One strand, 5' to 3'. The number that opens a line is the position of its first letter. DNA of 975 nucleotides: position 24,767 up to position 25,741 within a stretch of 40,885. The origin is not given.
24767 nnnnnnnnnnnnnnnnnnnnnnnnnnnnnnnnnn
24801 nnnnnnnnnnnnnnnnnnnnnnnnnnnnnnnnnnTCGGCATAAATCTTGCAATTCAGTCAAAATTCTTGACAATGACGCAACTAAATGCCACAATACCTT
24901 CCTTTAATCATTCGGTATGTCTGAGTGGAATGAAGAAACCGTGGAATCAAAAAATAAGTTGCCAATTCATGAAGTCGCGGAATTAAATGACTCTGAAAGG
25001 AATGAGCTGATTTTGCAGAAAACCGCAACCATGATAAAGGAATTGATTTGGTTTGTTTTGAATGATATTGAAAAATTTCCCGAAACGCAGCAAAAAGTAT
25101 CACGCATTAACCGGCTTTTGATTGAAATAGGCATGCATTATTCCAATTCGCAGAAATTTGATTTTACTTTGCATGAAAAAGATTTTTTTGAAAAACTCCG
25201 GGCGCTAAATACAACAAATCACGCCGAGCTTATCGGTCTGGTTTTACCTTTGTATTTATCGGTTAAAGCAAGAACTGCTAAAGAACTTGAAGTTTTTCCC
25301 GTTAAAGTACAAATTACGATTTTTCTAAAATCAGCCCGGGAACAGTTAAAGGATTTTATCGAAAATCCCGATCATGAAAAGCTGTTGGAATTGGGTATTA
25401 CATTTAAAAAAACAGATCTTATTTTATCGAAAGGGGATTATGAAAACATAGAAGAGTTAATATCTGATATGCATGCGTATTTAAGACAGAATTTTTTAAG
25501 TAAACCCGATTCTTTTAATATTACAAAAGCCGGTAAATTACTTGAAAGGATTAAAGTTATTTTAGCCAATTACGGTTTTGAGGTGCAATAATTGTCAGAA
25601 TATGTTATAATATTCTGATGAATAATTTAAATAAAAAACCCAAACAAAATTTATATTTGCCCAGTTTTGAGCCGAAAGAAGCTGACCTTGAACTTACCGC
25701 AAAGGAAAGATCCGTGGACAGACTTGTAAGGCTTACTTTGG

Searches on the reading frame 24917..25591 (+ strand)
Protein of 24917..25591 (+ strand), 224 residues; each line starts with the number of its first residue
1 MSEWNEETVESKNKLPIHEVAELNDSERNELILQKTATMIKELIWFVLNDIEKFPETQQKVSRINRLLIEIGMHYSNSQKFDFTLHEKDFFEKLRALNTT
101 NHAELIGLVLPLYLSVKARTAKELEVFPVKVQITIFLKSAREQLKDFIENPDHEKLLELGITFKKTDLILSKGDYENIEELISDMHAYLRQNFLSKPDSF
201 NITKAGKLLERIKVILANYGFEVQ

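Call 10: search_protein_families(library=pfam, proteins=[window:24917-25591:+], max_evalue=0.01)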
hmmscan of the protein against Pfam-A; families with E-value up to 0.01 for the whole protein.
window:24917-25591:+ (224 aa): 1 family
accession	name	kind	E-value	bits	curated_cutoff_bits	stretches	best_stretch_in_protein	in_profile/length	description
PF01806.23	Paramyxo_P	-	0.0025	17.7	27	1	57-151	3-96/248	Paramyxovirinae P phosphoprotein C-terminal region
